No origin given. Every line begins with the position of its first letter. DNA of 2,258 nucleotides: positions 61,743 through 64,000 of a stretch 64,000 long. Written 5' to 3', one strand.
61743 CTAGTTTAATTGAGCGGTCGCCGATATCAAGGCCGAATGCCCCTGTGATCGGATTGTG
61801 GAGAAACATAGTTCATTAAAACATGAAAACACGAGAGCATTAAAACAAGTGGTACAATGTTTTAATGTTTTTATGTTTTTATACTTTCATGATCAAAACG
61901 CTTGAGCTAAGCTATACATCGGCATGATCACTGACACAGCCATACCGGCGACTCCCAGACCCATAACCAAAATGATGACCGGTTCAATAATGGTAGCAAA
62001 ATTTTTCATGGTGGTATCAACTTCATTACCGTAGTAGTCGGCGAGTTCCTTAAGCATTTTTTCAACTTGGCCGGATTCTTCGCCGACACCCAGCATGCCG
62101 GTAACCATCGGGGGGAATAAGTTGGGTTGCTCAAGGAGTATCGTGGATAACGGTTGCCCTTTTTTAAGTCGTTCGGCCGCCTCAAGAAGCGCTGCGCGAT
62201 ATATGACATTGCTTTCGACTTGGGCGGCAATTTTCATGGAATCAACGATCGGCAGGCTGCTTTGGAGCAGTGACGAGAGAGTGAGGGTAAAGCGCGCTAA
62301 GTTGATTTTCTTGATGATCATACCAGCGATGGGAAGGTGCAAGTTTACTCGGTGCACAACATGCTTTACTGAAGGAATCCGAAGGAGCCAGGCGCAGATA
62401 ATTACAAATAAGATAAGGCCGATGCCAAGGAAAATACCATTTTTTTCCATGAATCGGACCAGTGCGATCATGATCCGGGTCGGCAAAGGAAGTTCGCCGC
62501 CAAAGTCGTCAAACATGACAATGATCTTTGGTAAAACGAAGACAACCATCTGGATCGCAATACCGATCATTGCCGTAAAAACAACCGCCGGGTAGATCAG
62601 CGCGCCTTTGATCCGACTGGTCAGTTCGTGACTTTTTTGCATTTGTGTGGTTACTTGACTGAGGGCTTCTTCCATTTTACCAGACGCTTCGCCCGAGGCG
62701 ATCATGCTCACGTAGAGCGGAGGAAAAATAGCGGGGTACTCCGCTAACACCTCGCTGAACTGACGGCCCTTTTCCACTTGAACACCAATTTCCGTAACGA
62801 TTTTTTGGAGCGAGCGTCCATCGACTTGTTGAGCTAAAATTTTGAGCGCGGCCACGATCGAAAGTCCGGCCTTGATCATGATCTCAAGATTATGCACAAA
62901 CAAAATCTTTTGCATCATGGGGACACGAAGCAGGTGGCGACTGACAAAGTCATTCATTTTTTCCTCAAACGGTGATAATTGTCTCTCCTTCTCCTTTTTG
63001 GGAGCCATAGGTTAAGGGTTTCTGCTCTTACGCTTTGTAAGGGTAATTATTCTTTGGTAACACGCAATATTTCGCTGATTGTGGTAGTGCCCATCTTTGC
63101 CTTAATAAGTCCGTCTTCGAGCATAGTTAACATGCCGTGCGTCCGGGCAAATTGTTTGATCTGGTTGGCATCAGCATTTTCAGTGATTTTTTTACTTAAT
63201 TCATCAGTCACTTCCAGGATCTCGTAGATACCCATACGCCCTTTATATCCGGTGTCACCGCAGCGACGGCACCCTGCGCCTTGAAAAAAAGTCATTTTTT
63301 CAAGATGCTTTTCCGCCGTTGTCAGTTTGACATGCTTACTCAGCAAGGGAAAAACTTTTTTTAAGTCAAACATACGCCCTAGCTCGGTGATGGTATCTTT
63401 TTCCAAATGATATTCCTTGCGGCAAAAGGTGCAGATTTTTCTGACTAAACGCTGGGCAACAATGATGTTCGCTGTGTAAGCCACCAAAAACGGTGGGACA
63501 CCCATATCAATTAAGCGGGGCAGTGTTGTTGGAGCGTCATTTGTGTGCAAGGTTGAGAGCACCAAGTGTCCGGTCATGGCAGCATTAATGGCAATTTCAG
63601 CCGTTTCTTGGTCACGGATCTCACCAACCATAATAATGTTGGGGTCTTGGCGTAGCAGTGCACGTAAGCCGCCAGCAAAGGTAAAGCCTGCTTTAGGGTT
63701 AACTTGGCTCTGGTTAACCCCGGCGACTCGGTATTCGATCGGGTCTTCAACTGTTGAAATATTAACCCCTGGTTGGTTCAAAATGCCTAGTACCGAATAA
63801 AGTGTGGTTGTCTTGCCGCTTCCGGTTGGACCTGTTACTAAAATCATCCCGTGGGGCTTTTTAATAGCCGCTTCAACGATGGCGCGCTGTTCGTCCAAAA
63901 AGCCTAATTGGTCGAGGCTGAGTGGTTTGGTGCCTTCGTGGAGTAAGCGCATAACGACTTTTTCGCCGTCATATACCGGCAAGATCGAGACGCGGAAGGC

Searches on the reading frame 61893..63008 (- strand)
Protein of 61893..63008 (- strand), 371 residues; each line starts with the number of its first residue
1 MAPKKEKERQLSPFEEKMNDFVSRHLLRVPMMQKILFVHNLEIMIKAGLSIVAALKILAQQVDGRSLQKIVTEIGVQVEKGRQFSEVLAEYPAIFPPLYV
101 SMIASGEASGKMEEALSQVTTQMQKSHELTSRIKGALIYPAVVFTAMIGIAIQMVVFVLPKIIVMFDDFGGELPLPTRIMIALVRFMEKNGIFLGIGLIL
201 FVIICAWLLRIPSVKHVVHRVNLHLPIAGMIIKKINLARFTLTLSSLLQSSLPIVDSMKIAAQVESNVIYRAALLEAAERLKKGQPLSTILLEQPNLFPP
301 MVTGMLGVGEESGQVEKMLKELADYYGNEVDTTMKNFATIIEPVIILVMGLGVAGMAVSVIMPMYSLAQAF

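Call 13: search_protein_families(library=pfam, proteins=[window:61893-63008:-], max_evalue=0.001)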
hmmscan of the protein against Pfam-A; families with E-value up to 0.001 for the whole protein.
window:61893-63008:- (371 aa): 1 family
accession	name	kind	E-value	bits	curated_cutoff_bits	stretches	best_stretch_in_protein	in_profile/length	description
PF00482.28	T2SSF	-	6.9e-52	175.1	25.2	2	240-363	1-125/125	Type II secretion system (T2SS), protein F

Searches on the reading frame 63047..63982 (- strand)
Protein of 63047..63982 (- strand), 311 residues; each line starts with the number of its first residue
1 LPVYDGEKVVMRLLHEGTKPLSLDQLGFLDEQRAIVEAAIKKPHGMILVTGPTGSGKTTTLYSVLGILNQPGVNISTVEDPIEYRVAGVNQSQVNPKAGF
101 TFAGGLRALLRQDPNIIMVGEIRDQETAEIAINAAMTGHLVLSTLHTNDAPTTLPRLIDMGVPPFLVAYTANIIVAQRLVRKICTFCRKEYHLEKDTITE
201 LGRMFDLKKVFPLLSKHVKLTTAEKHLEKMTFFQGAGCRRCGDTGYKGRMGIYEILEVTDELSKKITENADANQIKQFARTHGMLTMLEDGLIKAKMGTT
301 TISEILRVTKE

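Call 13: search_protein_families(library=pfam, proteins=[window:63047-63982:-], max_evalue=0.001)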
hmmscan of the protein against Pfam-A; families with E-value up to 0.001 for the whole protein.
window:63047-63982:- (311 aa): 6 families
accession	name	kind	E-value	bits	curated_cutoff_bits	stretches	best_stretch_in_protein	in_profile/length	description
PF00437.27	T2SSE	-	2.9e-101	339.2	24.9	1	1-307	99-370/370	Type II/IV secretion system protein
PF13604.12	AAA_30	-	1.6e-06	28.4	27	1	30-75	4-49/191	AAA domain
PF13086.12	AAA_11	-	0.00027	21.3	27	1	30-69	4-42/257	AAA domain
PF25199.1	nSTAND_NTPase5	-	0.00036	20.8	34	1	35-83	28-81/145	Novel STAND NTPase 5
PF16796.11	Microtub_bd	-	0.00052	20.4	27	0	26-79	73-121/155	Microtubule binding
PF13401.12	AAA_22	-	0.00086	20.1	27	0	43-74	4-33/130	AAA domain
